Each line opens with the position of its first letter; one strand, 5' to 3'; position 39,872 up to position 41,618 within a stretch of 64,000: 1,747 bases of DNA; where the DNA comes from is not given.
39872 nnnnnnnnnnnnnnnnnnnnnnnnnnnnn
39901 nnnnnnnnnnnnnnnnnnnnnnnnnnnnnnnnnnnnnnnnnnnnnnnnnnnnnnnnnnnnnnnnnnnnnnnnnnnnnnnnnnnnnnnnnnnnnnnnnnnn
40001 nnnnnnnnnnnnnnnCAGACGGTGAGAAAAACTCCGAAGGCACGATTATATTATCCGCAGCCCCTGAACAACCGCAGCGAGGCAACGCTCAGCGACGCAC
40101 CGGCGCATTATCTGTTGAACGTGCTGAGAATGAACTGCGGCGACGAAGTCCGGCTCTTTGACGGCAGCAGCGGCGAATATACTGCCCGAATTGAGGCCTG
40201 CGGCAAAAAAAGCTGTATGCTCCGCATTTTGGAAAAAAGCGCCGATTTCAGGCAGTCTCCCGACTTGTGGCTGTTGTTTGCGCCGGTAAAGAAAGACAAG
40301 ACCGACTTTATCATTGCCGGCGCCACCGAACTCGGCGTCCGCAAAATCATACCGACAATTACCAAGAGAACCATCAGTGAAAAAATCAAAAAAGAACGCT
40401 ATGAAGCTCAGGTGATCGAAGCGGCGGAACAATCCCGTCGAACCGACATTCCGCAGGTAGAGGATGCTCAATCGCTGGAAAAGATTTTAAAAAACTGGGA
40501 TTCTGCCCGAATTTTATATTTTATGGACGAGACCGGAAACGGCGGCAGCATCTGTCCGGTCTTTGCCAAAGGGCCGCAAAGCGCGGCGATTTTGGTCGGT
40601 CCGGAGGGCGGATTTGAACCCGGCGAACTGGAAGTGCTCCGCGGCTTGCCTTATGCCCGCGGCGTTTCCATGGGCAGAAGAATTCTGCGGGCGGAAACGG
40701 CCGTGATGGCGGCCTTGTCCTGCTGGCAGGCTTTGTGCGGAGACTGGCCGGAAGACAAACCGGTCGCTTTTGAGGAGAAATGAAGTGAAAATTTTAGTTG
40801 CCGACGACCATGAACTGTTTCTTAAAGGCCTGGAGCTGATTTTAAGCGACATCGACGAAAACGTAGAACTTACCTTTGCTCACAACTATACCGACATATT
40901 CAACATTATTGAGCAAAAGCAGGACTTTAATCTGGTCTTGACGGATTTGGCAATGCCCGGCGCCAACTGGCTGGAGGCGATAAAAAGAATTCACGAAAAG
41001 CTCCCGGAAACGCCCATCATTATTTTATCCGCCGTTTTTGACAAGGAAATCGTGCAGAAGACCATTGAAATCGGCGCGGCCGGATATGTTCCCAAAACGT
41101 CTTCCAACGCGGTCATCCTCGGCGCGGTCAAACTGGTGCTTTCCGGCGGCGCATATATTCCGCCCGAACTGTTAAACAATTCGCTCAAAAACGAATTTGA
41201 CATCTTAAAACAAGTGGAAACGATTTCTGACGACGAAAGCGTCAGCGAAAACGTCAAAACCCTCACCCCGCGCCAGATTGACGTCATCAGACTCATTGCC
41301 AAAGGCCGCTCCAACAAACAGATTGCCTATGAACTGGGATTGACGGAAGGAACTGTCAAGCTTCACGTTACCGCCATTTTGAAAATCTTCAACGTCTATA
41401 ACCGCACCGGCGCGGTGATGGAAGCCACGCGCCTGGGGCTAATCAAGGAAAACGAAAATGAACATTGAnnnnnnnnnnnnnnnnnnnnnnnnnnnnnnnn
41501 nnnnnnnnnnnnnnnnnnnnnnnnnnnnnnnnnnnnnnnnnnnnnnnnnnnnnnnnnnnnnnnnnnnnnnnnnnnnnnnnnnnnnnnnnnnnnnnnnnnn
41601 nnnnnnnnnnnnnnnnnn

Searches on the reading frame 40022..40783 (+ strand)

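Call 60: search_protein_families(library=pfam, proteins=[window:40022-40783:+], max_evalue=0.001)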
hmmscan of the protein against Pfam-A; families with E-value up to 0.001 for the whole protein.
window:40022-40783:+ (253 aa): 2 families
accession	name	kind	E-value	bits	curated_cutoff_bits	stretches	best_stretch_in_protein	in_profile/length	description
PF04452.19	Methyltrans_RNA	-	2.7e-39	134.8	23.9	1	79-236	3-165/165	RNA methyltransferase domain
PF20260.4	PUA_4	-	3.2e-12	46.8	23.9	1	28-69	6-47/48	RNA methyltransferase PUA domain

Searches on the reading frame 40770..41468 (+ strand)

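Call 60: search_protein_families(library=pfam, proteins=[window:40770-41468:+], max_evalue=0.001)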
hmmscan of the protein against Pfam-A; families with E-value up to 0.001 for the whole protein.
window:40770-41468:+ (232 aa): 3 families
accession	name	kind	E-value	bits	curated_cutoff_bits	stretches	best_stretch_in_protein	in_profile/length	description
PF00072.30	Response_reg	-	4.1e-20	72.5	30.2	1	8-120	1-110/111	Response regulator receiver domain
PF00196.25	GerE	-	9.7e-17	60.8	23.5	1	164-218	2-56/57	Bacterial regulatory proteins, luxR family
PF08281.18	Sigma70_r4_2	-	1.2e-05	25.3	25.7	1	163-202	9-49/54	Sigma-70, region 4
